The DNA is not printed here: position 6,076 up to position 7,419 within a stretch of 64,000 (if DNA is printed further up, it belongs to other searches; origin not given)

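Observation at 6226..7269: Eukaryote-type arginine (phosphagen) kinase in a bacterial context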

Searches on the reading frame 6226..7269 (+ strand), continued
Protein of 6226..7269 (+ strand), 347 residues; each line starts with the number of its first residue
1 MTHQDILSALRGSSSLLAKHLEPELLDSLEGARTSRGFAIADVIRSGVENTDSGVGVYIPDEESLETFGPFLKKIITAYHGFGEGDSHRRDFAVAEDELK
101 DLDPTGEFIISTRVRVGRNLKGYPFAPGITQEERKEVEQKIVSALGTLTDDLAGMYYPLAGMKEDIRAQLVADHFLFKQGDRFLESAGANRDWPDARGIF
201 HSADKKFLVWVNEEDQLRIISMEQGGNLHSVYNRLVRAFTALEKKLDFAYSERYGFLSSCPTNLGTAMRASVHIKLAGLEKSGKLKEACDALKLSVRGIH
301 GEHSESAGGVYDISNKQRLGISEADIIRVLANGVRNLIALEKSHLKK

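Call 10: find_homologous_proteins(query=window:6226-7266:+, max_evalue=1e-20)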
Query window:6226-7266:+ (347 aa): 6379 proteins with E <= 1e-20 among 8000 candidates; the best 120 are listed.
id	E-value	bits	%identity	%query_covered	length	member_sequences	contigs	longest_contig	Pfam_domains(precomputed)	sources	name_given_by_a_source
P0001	1.4e-226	769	100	100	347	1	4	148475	PF00217.25,PF02807.21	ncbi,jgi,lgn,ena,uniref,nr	ncbi:MAG: arginine kinase [Candidatus Niyogibacteria bacterium CG10_big_fil_rev_8_21_14_0_10_46_36]|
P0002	1.2e-159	549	47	95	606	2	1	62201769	PF00217.25,PF02807.21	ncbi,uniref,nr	ncbi:unnamed protein product [Owenia fusiformis]|uniref:Uncharacterized protein n=1 Tax=Owenia fusif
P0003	4.3e-156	537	72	98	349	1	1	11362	PF00217.25,PF02807.21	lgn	-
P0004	2.0e-152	525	44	93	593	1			PF00217.25,PF02807.21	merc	-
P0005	3.8e-152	524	47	95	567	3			PF00217.25,PF02807.21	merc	-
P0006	4.7e-151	521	45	95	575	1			PF00217.25,PF02807.21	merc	-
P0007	4.2e-149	514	49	86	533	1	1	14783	PF00217.25,PF02807.21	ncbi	ncbi:ATP-gua Ptrans domain containing protein, partial [Asbolus verrucosus]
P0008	7.1e-149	514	44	97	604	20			PF00217.25,PF02807.21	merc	-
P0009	1.1e-148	513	45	86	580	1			PF00217.25,PF02807.21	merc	-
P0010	8.7e-148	510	45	96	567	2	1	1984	PF00217.25,PF02807.21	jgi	-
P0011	1.2e-147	510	44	95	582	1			PF00217.25,PF02807.21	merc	-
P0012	1.3e-147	509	47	81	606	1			PF00217.25,PF02807.21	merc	-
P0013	1.1e-146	506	70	96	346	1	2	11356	PF00217.25,PF02807.21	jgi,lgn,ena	-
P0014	3.5e-146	505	52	78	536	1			PF00217.25,PF02807.21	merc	-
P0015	8.5e-146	503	43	95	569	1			PF00217.25,PF02807.21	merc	-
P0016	2.8e-145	502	44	95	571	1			PF00217.25,PF02807.21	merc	-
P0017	3.7e-144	498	45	97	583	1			PF00217.25,PF02807.21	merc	-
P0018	3.9e-144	498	65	99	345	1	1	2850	PF00217.25,PF02807.21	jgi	jgi:arginine kinase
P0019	1.4e-143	496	46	81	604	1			PF00217.25,PF02807.21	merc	-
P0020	2.0e-143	496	-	-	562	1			PF00217.25,PF02807.21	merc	-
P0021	2.4e-143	495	43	97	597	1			PF00217.25,PF02807.21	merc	-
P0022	4.1e-143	495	67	96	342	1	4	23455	PF00217.25,PF02807.21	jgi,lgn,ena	-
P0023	6.1e-143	494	42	97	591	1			PF00217.25,PF02807.21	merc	-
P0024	1.2e-142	493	43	97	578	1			PF00217.25,PF02807.21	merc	-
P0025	1.3e-142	493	43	97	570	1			PF00217.25,PF02807.21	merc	-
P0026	6.3e-142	491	59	61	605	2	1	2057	PF00217.25,PF02807.21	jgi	-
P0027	1.2e-141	490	43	97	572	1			PF00217.25,PF02807.21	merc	-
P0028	1.3e-141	490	49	71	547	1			PF00217.25,PF02807.21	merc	-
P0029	3.9e-141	488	43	97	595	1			PF00217.25,PF02807.21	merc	-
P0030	1.7e-140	486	50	68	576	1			PF00217.25,PF02807.21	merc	-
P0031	1.7e-140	486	67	95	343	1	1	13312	PF00217.25,PF02807.21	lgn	-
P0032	1.6e-139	483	-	-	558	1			PF00217.25,PF02807.21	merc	-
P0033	1.8e-139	483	66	95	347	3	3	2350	PF00217.25,PF02807.21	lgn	-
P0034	3.9e-139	482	44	97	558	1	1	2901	PF00217.25,PF02807.21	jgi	-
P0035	1.1e-138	480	44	100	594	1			PF00217.25,PF02807.21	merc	-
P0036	1.2e-138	480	44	97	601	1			PF00217.25,PF02807.21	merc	-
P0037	1.5e-138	480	43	98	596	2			PF00217.25,PF02807.21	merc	-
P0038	1.8e-138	479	45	97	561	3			PF00217.25,PF02807.21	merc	-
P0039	1.3e-137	477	46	97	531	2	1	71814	PF00217.25,PF02807.21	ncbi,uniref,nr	ncbi:unnamed protein product [Echinostoma caproni]|uniref:Arginine kinase n=1 Tax=Echinostoma capron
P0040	1.6e-137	476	41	97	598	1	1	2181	PF00217.25,PF02807.21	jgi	-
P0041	1.6e-137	476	66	95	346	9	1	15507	PF00217.25,PF02807.21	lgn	-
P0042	6.6e-137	474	48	78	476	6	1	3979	PF00217.25,PF02807.21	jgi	-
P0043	8.4e-137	474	65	96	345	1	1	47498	PF00217.25,PF02807.21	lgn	-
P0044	1.7e-136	473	63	95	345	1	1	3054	PF00217.25,PF02807.21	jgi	jgi:creatine kinase/arginine kinase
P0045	4.2e-136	472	45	82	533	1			PF00217.25,PF02807.21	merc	-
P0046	5.7e-136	471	63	95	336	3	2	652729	PF00217.25,PF02807.21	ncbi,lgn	-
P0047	1.0e-135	470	45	93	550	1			PF00217.25,PF02807.21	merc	-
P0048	1.2e-135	470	44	96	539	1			PF00217.25,PF02807.21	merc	-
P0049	1.4e-135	470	63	95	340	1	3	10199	PF00217.25,PF02807.21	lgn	-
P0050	2.9e-135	469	44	97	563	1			PF00217.25,PF02807.21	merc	-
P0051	7.3e-135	468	44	97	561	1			PF00217.25,PF02807.21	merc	-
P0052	8.3e-135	467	64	95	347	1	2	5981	PF00217.25,PF02807.21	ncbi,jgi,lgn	jgi:creatine kinase/arginine kinase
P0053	1.1e-134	467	63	99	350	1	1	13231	PF00217.25,PF02807.21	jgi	-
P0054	1.3e-134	467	65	95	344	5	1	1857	PF00217.25,PF02807.21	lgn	-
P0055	1.5e-134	466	47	80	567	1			PF00217.25,PF02807.21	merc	-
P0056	5.7e-134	465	48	77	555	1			PF00217.25,PF02807.21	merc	-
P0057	1.3e-133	463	43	95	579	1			PF00217.25,PF02807.21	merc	-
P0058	1.7e-133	463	63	95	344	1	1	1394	PF00217.25,PF02807.21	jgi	jgi:creatine kinase/arginine kinase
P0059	2.3e-133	463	64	95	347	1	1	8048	PF00217.25,PF02807.21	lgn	-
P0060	2.6e-133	462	63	99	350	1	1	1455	PF00217.25,PF02807.21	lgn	-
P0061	5.3e-133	461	62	95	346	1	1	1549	PF00217.25,PF02807.21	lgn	-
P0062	1.0e-132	460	63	95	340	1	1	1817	PF00217.25,PF02807.21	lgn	-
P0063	1.2e-132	460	65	93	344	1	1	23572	PF00217.25,PF02807.21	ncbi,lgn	-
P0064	1.3e-132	460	64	95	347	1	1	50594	PF00217.25,PF02807.21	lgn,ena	-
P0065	2.8e-132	459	63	95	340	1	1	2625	PF00217.25,PF02807.21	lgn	-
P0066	5.7e-131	455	62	95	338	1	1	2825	PF00217.25,PF02807.21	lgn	-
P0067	7.4e-131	454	47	80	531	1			PF00217.25,PF02807.21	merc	-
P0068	7.8e-131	454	44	97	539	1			PF00217.25,PF02807.21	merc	-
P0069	1.0e-130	454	63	95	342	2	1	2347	PF00217.25,PF02807.21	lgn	-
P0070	1.3e-130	454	64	95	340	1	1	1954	PF00217.25,PF02807.21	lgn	-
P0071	1.6e-130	453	52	97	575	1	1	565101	PF00217.25,PF02807.21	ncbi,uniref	ncbi:unnamed protein product [Lymnaea stagnalis]|uniref:Arginine kinase n=1 Tax=Lymnaea stagnalis Ta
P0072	2.1e-130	453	62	95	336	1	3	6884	PF00217.25,PF02807.21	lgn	-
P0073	2.5e-130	453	45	95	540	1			PF00217.25,PF02807.21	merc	-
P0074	4.6e-130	452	62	95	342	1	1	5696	PF00217.25,PF02807.21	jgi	-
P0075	7.9e-130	451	63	95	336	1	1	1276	PF00217.25,PF02807.21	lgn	-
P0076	1.5e-129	450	45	93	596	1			PF00217.25,PF02807.21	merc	-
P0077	1.5e-129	450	62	95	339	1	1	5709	PF00217.25,PF02807.21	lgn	-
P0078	1.9e-129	450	61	95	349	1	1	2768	PF00217.25,PF02807.21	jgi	jgi:protein-arginine kinase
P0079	3.6e-129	449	63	94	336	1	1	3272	PF00217.25,PF02807.21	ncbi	-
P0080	4.9e-129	448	63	94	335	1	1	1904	PF00217.25,PF02807.21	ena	-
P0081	9.3e-129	447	62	95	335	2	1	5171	PF00217.25,PF02807.21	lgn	-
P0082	1.4e-128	447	45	99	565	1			PF00217.25,PF02807.21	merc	-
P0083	3.0e-128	446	50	95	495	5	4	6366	PF00217.25,PF02807.21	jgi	jgi:protein-arginine kinase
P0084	3.6e-128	446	62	95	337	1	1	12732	PF00217.25,PF02807.21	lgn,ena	-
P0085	3.9e-128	445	44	96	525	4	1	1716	PF00217.25,PF02807.21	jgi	-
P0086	4.2e-128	445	43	97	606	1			PF00217.25,PF02807.21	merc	-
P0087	1.3e-127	444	63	94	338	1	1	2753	PF00217.25,PF02807.21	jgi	jgi:protein-arginine kinase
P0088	1.7e-127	443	49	95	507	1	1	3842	PF00217.25,PF02807.21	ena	-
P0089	2.3e-127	443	44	98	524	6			PF00217.25,PF02807.21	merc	-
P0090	2.6e-127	443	-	-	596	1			PF00217.25,PF02807.21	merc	-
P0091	1.5e-126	440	62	95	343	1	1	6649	PF00217.25,PF02807.21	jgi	-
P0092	1.7e-126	440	62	95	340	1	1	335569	PF00217.25,PF02807.21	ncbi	-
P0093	1.8e-126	440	60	95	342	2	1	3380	PF00217.25,PF02807.21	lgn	-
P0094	2.0e-126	440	60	92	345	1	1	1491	PF00217.25,PF02807.21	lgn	-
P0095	6.6e-126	438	63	92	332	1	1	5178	PF00217.25,PF02807.21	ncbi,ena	-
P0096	6.8e-126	438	62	95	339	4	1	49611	PF00217.25,PF02807.21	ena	-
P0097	7.0e-126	438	61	95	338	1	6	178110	PF00217.25,PF02807.21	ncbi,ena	-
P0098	8.2e-126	438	43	98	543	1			PF00217.25,PF02807.21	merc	-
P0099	1.9e-125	437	61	95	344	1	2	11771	PF00217.25,PF02807.21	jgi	jgi:arginine kinase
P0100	3.1e-125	436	58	94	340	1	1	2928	PF00217.25,PF02807.21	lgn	-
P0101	3.5e-125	436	45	95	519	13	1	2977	PF00217.25,PF02807.21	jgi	-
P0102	5.0e-125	435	60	95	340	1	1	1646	PF00217.25,PF02807.21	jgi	-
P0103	1.3e-124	434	62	95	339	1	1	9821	PF00217.25,PF02807.21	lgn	-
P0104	1.3e-124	434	43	96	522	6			PF00217.25,PF02807.21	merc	-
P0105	1.6e-124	434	45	93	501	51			PF00217.25,PF02807.21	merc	-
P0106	1.6e-124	433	61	95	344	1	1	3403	PF00217.25,PF02807.21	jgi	jgi:protein-arginine kinase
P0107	2.1e-124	433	61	93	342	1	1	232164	PF00217.25,PF02807.21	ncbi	-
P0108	3.9e-124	432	46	97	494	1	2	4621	PF00217.25,PF02807.21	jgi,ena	-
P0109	6.0e-124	432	41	99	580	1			PF00217.25,PF02807.21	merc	-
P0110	6.0e-124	432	59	95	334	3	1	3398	PF00217.25,PF02807.21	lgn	-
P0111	7.4e-124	431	58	96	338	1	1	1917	PF00217.25,PF02807.21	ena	-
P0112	1.3e-123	431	42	97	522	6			PF00217.25,PF02807.21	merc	-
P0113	1.7e-123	430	44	92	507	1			PF00217.25,PF02807.21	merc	-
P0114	2.6e-123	430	43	95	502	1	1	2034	PF00217.25,PF02807.21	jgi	-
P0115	2.6e-123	430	58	99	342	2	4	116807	PF00217.25,PF02807.21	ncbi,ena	-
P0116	5.3e-123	429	58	95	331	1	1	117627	PF00217.25,PF02807.21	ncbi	-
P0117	1.0e-122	428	46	95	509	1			PF00217.25,PF02807.21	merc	-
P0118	1.4e-122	427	45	95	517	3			PF00217.25,PF02807.21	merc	-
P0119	2.4e-122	426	-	-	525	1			PF00217.25,PF02807.21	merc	-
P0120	2.5e-122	426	56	98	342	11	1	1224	PF00217.25,PF02807.21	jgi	-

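Call 15: list_cluster_members(proteins=[P0046, P0092, P0097, P0107, P0115, P0116, P0063, P0052, P0079, P0095])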
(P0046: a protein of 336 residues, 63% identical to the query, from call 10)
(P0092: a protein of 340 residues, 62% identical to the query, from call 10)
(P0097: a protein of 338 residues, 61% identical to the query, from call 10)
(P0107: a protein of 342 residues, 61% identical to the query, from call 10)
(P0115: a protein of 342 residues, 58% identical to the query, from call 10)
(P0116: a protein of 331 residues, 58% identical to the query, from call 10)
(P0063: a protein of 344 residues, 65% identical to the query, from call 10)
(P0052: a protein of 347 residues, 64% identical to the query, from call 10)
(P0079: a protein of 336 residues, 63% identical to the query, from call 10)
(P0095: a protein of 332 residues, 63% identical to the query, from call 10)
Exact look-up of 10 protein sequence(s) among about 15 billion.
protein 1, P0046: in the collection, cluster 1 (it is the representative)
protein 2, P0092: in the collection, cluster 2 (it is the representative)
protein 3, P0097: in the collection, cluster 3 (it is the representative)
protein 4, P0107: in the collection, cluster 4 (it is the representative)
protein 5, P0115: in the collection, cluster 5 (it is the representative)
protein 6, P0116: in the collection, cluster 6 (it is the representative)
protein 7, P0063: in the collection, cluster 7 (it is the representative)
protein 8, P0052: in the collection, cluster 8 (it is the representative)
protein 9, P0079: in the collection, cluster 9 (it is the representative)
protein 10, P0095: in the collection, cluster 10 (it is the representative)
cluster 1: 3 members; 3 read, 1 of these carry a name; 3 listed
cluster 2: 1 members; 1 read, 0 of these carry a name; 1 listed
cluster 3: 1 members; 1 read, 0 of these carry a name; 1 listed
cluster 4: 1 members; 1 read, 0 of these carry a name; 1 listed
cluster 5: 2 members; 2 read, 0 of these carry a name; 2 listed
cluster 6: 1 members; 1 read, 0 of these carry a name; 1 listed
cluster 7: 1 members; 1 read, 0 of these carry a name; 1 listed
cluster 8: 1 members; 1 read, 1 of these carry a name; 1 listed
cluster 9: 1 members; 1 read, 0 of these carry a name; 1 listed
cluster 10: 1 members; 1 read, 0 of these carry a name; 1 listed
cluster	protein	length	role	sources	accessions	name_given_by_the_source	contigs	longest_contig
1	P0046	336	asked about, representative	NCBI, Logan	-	-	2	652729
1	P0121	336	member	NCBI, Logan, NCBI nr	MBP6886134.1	MAG: arginine kinase [Candidatus Pacebacteria bacterium] | arginine kinase [Candidatus Paceibacterota bacterium]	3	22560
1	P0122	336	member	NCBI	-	-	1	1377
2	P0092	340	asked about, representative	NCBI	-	-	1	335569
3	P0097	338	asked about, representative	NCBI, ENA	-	-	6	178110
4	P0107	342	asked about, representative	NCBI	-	-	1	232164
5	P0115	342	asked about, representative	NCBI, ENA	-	-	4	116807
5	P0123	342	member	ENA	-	-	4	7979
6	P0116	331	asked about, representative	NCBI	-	-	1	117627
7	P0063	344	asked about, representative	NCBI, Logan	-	-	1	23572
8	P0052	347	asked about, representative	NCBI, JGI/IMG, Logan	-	creatine kinase/arginine kinase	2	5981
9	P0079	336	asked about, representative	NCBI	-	-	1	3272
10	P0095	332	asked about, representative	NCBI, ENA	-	-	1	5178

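Call 18: find_related_loci(query=A1, collection=genome_contigs, flank=6000)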
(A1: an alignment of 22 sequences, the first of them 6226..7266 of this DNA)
Query A1 (347 aa) in genome_contigs; peptide patterns used: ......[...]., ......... (x = any residue, [..] = any of these).
438 stretches matched a pattern; 401 encode a relative of the query (tblastn E <= 1e-3); the best 80 are kept; 80 distinct loci.
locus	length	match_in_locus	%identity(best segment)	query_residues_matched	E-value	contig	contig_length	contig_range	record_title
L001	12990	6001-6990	63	15-343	4e-144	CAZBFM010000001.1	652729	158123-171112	MAG TPA_asm: uncultured Candidatus Saccharibacteria bacterium isolate SRP170004_co1_40 genome assembly, contig: NODE_7_l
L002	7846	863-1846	63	15-341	2e-143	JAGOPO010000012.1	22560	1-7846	MAG: Candidatus Paceibacterota bacterium isolate Gw_Eff_bin_126 Gw_Eff_4611_length_22560_cov_6.364909, whole genome shot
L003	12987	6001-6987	63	15-342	2e-137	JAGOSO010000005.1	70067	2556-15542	MAG: Candidatus Paceibacterota bacterium isolate Gw_Eff_bin_33 Gw_Eff_520_length_70067_cov_7.137532, whole genome shotgu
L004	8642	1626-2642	61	6-343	4e-135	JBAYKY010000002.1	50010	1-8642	MAG: Candidatus Paceibacterota bacterium isolate SO_2016_GW1_90 scaffold01337_OW334_2016, whole genome shotgun sequence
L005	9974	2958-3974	60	6-343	4e-132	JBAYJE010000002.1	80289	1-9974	MAG: Candidatus Paceibacterota bacterium isolate SO_2016_GW1_48 scaffold00694_OW334_2016, whole genome shotgun sequence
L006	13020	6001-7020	58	1-343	8e-131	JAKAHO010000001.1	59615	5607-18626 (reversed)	MAG: bacterium isolate WY3.bin113 NODE_701_length_59615_cov_6.151241, whole genome shotgun sequence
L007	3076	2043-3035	57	13-342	1e-131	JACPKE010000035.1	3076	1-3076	MAG: Candidatus Brennerbacteria bacterium isolate NC_groundwater_486_Ag_S-0.1um_40_11 S35_SO-1_scaffold_319717, whole ge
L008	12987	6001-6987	61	15-342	8e-126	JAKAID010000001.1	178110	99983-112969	MAG: bacterium isolate WY3.bin161 NODE_90_length_178110_cov_4.799880, whole genome shotgun sequence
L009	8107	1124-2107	55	15-342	8e-126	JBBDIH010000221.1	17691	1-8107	MAG: Candidatus Paceibacterota bacterium isolate LejiaA_33_15 Lejia_A_4646_length_17691_cov_11, whole genome shotgun seq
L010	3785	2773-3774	54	11-343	7e-128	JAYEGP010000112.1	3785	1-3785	MAG: Campylobacterota bacterium isolate MAG243 MAG243_112, whole genome shotgun sequence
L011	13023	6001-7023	55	1-341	4e-125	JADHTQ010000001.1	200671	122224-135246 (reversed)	MAG: Bacteriovoracaceae bacterium isolate BS150m-G24 BS-150m-C24, whole genome shotgun sequence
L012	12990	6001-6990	55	14-342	4e-124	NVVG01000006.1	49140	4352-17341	MAG: Moraxellaceae bacterium isolate NORP69 Contig_source1383C_1671, whole genome shotgun sequence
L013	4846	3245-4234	56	15-343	4e-125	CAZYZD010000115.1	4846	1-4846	MAG TPA_asm: uncultured Sulfurospirillum sp. isolate SRP128015_co1_222 genome assembly, contig: NODE_31894_length_4846_c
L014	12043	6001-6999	55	11-342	1e-123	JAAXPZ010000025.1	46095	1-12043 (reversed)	MAG: Sulfurovum sp. isolate bin23 c_000000362454, whole genome shotgun sequence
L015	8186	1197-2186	56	15-343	6e-124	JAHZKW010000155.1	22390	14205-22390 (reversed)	MAG: Epsilonproteobacteria bacterium isolate O_S4.2_bin.7 k141_1512823, whole genome shotgun sequence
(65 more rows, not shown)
